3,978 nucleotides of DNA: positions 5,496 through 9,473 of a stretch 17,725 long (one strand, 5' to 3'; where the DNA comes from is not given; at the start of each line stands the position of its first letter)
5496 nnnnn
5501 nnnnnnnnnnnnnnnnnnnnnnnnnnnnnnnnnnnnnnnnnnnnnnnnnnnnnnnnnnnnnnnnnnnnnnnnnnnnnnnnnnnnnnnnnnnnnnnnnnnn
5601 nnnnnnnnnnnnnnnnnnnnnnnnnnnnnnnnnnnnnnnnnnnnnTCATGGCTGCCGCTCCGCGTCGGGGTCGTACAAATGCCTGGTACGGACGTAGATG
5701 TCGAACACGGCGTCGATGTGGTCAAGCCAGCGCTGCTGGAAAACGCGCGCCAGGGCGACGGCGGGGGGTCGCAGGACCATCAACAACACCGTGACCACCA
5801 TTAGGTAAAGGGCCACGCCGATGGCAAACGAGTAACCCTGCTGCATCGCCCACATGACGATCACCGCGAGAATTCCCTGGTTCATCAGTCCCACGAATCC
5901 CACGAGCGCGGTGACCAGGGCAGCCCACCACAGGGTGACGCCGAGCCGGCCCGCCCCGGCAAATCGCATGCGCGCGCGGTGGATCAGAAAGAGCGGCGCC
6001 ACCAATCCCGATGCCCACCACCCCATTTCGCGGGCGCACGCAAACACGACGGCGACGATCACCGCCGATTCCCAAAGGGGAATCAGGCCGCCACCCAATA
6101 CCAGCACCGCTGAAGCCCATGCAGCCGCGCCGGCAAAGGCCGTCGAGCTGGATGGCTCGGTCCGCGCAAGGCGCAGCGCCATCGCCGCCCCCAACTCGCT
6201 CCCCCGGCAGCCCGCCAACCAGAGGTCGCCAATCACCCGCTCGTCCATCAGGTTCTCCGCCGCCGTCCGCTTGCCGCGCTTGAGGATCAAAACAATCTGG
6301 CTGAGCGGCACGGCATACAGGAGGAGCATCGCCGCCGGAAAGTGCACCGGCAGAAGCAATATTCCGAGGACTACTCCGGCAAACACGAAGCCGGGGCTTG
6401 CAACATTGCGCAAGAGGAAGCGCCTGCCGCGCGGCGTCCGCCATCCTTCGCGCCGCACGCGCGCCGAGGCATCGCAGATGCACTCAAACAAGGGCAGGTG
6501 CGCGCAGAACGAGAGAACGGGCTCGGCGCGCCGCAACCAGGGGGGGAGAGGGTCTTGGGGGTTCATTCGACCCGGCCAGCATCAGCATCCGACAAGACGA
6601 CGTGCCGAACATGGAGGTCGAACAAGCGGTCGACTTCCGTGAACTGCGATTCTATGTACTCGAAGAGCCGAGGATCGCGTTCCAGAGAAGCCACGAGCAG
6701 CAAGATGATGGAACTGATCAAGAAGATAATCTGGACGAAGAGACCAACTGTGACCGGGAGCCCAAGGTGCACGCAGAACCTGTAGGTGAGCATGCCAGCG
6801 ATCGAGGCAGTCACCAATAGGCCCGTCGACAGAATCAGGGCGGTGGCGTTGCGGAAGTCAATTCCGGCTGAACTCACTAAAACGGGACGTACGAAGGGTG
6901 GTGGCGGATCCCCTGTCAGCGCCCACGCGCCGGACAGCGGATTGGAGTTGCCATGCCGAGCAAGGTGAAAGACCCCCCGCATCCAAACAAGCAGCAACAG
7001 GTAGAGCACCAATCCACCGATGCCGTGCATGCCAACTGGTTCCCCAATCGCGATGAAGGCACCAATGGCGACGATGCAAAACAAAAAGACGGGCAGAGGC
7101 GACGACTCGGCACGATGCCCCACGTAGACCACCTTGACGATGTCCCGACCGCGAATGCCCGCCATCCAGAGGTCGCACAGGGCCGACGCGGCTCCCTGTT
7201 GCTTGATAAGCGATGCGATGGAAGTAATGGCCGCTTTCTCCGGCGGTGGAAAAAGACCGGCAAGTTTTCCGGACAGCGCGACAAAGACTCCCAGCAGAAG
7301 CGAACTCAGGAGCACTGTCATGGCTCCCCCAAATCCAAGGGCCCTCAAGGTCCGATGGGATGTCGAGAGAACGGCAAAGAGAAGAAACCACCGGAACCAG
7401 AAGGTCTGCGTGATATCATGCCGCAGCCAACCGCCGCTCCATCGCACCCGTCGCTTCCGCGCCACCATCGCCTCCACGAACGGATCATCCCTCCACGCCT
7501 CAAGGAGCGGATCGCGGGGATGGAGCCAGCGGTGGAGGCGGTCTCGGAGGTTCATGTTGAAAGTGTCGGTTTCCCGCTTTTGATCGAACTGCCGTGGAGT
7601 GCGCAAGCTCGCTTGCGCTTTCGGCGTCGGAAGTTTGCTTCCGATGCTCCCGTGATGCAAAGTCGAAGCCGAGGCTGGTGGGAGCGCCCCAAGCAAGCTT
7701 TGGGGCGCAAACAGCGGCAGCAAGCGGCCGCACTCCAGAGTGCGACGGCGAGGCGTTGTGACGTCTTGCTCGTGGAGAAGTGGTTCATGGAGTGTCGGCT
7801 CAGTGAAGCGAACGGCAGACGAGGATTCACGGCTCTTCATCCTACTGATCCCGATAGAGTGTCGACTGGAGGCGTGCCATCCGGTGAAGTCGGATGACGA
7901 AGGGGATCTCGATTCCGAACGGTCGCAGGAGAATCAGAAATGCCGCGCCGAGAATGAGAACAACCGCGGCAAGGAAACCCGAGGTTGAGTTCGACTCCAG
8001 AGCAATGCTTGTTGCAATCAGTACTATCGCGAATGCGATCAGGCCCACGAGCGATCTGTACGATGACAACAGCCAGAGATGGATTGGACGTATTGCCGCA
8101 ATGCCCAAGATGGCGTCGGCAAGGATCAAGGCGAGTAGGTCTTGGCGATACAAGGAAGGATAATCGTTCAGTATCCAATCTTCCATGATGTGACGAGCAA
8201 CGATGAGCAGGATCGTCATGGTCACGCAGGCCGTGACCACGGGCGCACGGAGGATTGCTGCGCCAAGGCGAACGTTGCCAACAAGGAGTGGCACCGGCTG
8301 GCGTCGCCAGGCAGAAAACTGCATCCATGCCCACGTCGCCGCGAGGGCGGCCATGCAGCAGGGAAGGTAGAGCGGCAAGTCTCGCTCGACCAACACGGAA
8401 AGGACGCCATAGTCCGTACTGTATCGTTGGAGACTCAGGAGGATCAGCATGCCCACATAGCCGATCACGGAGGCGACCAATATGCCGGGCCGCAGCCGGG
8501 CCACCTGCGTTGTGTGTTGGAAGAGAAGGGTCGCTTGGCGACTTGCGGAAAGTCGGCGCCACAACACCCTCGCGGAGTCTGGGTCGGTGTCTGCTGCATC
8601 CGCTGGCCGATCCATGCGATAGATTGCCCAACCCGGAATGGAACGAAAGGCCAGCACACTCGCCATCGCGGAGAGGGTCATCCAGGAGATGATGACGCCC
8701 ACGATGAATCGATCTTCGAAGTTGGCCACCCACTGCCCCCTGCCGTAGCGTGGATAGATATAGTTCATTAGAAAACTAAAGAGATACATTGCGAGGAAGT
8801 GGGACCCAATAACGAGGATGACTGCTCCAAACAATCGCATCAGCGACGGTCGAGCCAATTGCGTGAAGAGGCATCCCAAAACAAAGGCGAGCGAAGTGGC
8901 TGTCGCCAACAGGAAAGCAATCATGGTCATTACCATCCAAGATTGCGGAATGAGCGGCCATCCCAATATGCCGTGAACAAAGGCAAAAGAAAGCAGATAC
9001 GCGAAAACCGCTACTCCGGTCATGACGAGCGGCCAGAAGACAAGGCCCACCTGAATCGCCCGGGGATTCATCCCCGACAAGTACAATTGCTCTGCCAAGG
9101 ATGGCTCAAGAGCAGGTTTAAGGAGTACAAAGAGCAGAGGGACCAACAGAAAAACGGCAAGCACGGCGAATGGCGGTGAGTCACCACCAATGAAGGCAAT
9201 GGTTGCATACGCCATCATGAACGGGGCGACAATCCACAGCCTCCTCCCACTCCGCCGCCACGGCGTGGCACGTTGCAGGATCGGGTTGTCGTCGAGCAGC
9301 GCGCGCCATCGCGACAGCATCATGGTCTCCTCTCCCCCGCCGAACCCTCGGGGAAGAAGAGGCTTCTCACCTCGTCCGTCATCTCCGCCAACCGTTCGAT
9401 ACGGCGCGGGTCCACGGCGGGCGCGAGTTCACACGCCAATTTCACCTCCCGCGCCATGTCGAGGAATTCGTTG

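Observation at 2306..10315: An ~8 kb translationally coupled operon links an amidohydrolase, a 12-TM protein, the A/B module, a secreted SGNH hydrolase and a His-rich DUF3144 protein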

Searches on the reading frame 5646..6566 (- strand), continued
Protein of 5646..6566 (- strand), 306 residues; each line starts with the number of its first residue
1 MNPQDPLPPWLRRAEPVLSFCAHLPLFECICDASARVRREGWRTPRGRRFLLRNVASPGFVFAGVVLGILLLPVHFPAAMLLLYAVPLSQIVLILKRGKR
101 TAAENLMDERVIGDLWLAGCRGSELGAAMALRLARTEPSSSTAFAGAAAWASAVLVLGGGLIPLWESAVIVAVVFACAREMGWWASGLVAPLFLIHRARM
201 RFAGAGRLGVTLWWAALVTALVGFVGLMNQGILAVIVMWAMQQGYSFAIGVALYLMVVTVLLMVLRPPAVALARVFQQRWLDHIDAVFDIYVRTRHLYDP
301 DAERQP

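Call 67: find_encoding_contigs(protein=P0014, flank=6000, max_places=1)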
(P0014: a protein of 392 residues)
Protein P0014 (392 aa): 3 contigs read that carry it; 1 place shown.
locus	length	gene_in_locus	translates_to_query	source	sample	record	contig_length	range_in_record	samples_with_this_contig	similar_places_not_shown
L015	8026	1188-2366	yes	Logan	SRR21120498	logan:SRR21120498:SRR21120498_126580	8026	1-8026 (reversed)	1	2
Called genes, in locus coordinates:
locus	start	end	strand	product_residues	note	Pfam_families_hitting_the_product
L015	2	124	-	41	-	?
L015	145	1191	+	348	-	-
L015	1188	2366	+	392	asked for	-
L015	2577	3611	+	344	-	-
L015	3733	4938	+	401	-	PF13424:TPR_12 (faint), PF13429:TPR_15 (faint), PF21033:RMD1-3 (faint), PF23914:TPR_CcmH_CycH (faint), PF24575:TPR_Slam (faint), PF13414:TPR_11 (weak), PF13432:TPR_16 (weak), PF14559:TPR_19 (weak), +7 more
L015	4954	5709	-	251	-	-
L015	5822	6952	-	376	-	-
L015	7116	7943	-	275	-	PF03781:FGE-sulfatase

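Call 68: find_encoding_contigs(protein=P0022, flank=6000, max_places=1)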
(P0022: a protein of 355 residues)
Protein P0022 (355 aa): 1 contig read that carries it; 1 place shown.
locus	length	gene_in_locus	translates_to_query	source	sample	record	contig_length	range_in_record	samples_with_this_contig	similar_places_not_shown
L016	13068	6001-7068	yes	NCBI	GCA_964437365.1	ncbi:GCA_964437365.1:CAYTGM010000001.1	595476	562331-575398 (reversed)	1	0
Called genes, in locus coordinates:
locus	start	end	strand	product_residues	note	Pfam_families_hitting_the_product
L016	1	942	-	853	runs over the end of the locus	PF02985:HEAT (faint), PF13646:HEAT_2 (weak)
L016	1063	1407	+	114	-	PF11969:DcpS_C, PF01230:HIT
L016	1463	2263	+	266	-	PF23023:Anti-Pycsar_Apyc1, PF00753:Lactamase_B (weak), PF12706:Lactamase_B_2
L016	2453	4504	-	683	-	PF01055:Glyco_hydro_31_2nd, PF21365:Glyco_hydro_31_3rd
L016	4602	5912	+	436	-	-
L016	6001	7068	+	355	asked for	-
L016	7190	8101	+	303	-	-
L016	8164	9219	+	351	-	-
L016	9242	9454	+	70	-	-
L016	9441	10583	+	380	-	PF00226:DnaJ, PF01556:DnaJ_C, PF00684:DnaJ_CXXCXGXG, PF27439:DnaJ_C_2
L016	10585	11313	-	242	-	PF01209:Ubie_methyltran, PF13489:Methyltransf_23, PF13847:Methyltransf_31 (weak), PF08241:Methyltransf_11, PF08242:Methyltransf_12, PF13649:Methyltransf_25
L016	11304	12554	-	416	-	PF11899:DUF3419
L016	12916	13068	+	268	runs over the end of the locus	PF00149:Metallophos, PF12850:Metallophos_2 (faint)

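Call 69: find_encoding_contigs(protein=P0020, flank=6000, max_places=1)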
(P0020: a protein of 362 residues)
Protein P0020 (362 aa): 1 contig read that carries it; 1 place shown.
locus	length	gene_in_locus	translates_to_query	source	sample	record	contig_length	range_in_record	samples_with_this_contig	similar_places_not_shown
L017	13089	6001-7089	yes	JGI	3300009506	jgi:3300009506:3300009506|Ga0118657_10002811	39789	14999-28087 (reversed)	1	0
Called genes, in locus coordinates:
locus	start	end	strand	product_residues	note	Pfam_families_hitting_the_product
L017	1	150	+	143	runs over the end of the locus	-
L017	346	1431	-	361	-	-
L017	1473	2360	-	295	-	PF00459:Inositol_P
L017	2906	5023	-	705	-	PF00069:Pkinase, PF07714:PK_Tyr_Ser-Thr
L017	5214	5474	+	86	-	-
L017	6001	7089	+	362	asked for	-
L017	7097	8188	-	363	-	PF01087:GalP_UDP_transf, PF16268:DUF4921, PF16285:DUF4931_N (weak), PF02744:GalP_UDP_tr_C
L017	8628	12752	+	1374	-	PF17210:SdrD_B (faint), PF00775:Dioxygenase_C (faint), PF02369:Big_1 (faint), PF10670:DUF4198 (faint), PF13620:CarboxypepD_reg (weak), PF13620:CarboxypepD_reg, PF13620:CarboxypepD_reg, PF17802:SpaA (weak), +10 more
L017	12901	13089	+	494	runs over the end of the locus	PF02415:Chlam_PMP (faint)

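Call 85: fold_search(model_id=the predicted structure, library=viral)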
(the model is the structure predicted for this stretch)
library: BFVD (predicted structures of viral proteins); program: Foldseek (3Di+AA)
matches with E <= 10: 67; with E <= 0.001: 0
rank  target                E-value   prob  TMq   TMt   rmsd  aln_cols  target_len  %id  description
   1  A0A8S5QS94            1.2e+00  0.09  0.17  0.07  28.4       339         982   12  Minor tail protein [Phage sp. ctez94]
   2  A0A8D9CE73            1.4e+00  0.11  0.19  0.16  38.9       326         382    9  Uncharacterized protein [uncultured marine phage]
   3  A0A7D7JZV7            1.5e+00  0.07  0.14  0.09  38.8       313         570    9  (no name in the UniProt tables at hand)
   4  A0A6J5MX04            1.7e+00  0.09  0.17  0.13  37.4       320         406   11  Intramolecular chaperone auto-processing domain containing protein [uncultured Caudovirales phage]
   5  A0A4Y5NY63            1.8e+00  0.11  0.19  0.18  48.7       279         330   11  (no name in the UniProt tables at hand)
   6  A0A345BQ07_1          1.8e+00  0.06  0.16  0.05  37.5       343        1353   12  (no name in the UniProt tables at hand)
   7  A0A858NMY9            1.9e+00  0.12  0.21  0.14  21.4       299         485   10  (no name in the UniProt tables at hand)
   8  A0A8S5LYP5            2.0e+00  0.06  0.15  0.05  22.7       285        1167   14  Minor tail protein [Siphoviridae sp. ctvGX2]
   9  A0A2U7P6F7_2          2.7e+00  0.06  0.16  0.07  25.5       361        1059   12  (no name in the UniProt tables at hand)
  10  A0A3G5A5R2            3.0e+00  0.20  0.21  0.32  12.5       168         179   11  Uncharacterized protein [Hyperionvirus sp.]
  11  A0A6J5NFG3            3.6e+00  0.05  0.17  0.14  22.6       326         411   13  Acyltransferase [uncultured Caudovirales phage]
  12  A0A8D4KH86            3.8e+00  0.05  0.16  0.13  31.0       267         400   14  (no name in the UniProt tables at hand)
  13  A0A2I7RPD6            4.0e+00  0.05  0.17  0.10  25.4       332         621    9  (no name in the UniProt tables at hand)
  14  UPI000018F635         4.1e+00  0.09  0.22  0.22  33.5       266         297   12  (no name look-up for this kind of identifier)
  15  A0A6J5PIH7            4.1e+00  0.05  0.16  0.14  58.3       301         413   13  Uncharacterized protein [uncultured Caudovirales phage]
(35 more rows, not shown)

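Call 93: search_protein_families(library=pfam, alignment_id=A2, max_evalue=5)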
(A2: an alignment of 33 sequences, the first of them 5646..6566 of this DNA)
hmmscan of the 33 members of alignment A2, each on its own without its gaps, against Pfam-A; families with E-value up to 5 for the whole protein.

A. member 1, window:5646-6566:- (306 aa): 1 family
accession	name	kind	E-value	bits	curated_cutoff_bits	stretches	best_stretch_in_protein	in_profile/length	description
PF16491.10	Peptidase_M48_N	-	4.2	7.6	27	0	212-268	116-171/179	CAAX prenyl protease N-terminal, five membrane helices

B. families by the number of members that match (of 33 scanned): 39 families (the first 25 are shown)
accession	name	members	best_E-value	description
PF20990.2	DUF2207_C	5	0.0011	Predicted membrane protein (DUF2207) C-terminal domain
PF06570.16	DUF1129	2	0.008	Protein of unknown function (DUF1129)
PF07332.16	Phage_holin_3_6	2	0.27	Putative Actinobacterial Holin-X, holin superfamily III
PF04186.18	FxsA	1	0.007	FxsA cytoplasmic membrane protein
PF15345.11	TMEM51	1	0.0084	Transmembrane protein 51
PF09241.15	Herp-Cyclin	1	0.014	Herpesviridae viral cyclin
PF20315.3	DUF6611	1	0.016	Family of unknown function (DUF6611)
PF06781.17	CrgA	1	0.018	Cell division protein CrgA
PF01988.24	VIT1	1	0.019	VIT family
PF20237.3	DUF6594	1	0.023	Family of unknown function (DUF6594)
PF04080.19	Per1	1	0.034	Per1-like family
PF12271.14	Chs7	1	0.078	Chitin synthase export chaperone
PF06398.17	Pex24p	1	0.086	Integral peroxisomal membrane peroxin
PF11992.13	TgpA_N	1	0.11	TgpA N-terminal domain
PF11241.13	DUF3043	1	0.12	Protein of unknown function (DUF3043)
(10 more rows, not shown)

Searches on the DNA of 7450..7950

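Call 94: search_rna_families(source=window, start=7450, end=7950, threshold=evalue, max_evalue=1)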
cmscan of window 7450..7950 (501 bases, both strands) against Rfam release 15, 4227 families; matches with E-value up to 1: 1.
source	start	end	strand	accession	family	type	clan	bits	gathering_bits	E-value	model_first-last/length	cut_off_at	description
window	7554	7627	+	RF03134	S6-S18-Chlorobi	Cis-reg; leader;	-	23.1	47.4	0.053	1-76/76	no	S6-S18-Chlorobi ribosomal protein leader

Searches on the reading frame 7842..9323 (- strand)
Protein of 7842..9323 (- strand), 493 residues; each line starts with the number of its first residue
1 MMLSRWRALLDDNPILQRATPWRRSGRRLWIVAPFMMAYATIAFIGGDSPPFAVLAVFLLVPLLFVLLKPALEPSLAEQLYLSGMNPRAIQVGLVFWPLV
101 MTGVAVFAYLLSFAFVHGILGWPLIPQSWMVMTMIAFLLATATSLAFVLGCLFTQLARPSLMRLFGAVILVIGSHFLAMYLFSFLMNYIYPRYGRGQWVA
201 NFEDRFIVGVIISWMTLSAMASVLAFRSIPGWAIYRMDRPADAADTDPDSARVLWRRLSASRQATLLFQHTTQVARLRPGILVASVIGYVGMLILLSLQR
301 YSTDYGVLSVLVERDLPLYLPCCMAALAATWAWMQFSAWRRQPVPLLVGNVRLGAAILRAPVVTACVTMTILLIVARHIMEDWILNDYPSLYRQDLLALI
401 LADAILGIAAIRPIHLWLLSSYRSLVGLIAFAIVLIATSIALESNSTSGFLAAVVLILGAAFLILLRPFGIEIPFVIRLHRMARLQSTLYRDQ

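Call 4: search_protein_families(library=pfam, proteins=[window:7842-9323:-], max_evalue=0.1)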
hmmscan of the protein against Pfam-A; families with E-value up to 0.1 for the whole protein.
window:7842-9323:- (493 aa): 0 families

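Call 5: search_protein_families(library=ncbifam, proteins=[window:7842-9323:-], max_evalue=0.1)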
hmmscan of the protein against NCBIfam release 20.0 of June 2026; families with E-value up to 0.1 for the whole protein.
window:7842-9323:- (493 aa): 0 families

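Call 16: find_homologous_proteins(query=window:7842-9323:-)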
Query window:7842-9323:- (493 aa): 1 proteins with E <= 0.001 among 8000 candidates.
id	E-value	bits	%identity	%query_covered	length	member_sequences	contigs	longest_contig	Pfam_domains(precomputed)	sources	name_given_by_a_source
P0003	0.0e+0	1059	100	100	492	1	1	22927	-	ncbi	-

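Call 44: search_solved_structures(query=window:7842-9323:-, max_evalue=10)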
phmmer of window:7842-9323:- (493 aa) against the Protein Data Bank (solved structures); distinct sequences matched with E-value up to 10: 0.

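Call 58: search_protein_families(library=padloc, proteins=[window:7842-9323:-], max_evalue=0.1)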
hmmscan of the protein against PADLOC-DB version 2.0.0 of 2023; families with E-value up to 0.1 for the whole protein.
window:7842-9323:- (493 aa): 0 families

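Call 59: search_protein_families(library=phrogs, proteins=[window:7842-9323:-], max_evalue=0.1)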
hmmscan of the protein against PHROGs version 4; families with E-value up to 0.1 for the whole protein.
window:7842-9323:- (493 aa): 0 families

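Call 60: predict_structure(protein=window:7842-9323:-)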
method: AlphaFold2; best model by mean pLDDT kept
length: 493 residues; sequences in the alignment: 1
mean_pLDDT: 49.7   pTM: 0.29
mean pLDDT of the five models: 49.7, 45.2, 44.7, 44.7, 43.3
residues with pLDDT >= 90: 0; 70-90: 1; 50-70: 243; < 50: 249
segments of 3 or more residues with pLDDT < 50: 20-24, 26-30, 32-34, 121-124, 197-199, 201-204, 225-227, 229-251, 274-384, 387-389, 391-396, 398-400, 402-424, 443-445, 472-474, 476-480, 482-484, 486-493
pLDDT, mean of each block of 10 residues (from residue 1): 53 50 46 52 54 59 60 52 53 56 60 55 50 57 60 55 58 59 56 51 48 52 49 34 43 55 57 45 43 44 37 40 47 39 39 39 46 46 46 46 45 37 50 56 50 62 57 47 44 34
secondary structure, 60 per line:
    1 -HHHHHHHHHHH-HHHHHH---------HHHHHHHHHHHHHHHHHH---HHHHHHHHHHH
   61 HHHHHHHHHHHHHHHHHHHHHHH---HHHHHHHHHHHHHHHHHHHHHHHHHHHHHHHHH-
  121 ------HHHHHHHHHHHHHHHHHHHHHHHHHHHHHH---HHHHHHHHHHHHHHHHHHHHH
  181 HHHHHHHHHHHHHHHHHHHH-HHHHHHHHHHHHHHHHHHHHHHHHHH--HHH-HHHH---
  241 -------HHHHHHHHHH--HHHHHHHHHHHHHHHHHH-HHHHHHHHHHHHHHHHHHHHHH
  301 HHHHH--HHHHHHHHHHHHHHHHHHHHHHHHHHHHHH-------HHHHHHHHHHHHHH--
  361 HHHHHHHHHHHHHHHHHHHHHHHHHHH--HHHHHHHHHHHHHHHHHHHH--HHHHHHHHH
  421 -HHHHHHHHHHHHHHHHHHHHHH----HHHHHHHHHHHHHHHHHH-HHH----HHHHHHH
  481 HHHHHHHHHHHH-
elements in order: H2-12 H14-19 H29-46 H50-83 H87-119 H127-156 H160-200 H202-227 H234-237 H248-257 H260-277 H279-305 H308-337 H345-358 H361-387 H390-409 H412-420 H422-443 H448-465 H474-492
